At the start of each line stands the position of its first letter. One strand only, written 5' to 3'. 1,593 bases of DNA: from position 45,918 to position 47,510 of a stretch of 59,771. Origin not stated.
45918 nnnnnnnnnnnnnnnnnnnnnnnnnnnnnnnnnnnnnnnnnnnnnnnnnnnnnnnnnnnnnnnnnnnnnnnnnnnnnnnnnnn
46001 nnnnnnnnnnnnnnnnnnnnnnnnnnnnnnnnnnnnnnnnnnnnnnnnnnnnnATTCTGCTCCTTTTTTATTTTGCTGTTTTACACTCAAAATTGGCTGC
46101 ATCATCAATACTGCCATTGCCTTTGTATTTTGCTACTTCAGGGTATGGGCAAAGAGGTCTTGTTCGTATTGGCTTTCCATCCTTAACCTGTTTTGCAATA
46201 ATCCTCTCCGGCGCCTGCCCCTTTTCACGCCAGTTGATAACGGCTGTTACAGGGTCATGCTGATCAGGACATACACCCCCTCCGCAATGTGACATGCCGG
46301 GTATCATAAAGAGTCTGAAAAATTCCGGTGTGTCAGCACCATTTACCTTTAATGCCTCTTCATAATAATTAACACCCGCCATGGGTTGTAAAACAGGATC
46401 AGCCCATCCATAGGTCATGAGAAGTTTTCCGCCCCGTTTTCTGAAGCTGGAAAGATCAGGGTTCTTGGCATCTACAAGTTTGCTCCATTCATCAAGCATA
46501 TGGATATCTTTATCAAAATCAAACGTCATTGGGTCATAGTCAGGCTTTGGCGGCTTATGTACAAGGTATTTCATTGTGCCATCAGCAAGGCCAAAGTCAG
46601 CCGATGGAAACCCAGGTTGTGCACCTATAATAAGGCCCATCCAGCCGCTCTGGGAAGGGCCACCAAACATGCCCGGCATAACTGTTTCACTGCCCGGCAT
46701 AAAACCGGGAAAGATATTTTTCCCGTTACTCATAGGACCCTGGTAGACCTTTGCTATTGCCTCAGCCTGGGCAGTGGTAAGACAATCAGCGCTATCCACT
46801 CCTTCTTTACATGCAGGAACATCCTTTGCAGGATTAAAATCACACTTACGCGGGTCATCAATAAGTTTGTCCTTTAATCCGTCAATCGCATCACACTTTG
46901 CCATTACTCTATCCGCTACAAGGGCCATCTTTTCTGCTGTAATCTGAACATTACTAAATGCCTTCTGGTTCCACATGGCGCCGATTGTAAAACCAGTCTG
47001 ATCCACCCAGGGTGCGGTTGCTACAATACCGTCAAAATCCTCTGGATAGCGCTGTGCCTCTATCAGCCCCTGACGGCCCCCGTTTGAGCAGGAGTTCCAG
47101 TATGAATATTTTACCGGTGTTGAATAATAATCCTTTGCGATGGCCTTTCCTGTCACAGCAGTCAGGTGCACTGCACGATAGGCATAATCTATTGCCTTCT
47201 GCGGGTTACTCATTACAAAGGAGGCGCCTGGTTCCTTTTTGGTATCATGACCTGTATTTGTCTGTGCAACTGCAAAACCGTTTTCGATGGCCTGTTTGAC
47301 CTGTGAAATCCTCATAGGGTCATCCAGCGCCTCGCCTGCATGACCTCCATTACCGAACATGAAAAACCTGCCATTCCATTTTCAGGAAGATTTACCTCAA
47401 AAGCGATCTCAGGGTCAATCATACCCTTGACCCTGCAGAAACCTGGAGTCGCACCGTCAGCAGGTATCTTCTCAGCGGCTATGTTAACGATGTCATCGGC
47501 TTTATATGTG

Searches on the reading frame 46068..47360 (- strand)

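Call 6: search_protein_families(library=ncbifam, proteins=[window:46068-47360:-])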
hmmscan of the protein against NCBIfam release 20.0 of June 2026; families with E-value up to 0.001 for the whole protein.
window:46068-47360:- (430 aa): 0 families

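Call 7: search_protein_families(library=pfam, proteins=[window:46068-47360:-])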
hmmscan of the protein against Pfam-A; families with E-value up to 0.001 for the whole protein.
window:46068-47360:- (430 aa): 1 family
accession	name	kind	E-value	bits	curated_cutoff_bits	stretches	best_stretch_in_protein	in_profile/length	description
PF07519.17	Tannase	-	4e-107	359.5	29.8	1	2-427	37-490/490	Tannase and feruloyl esterase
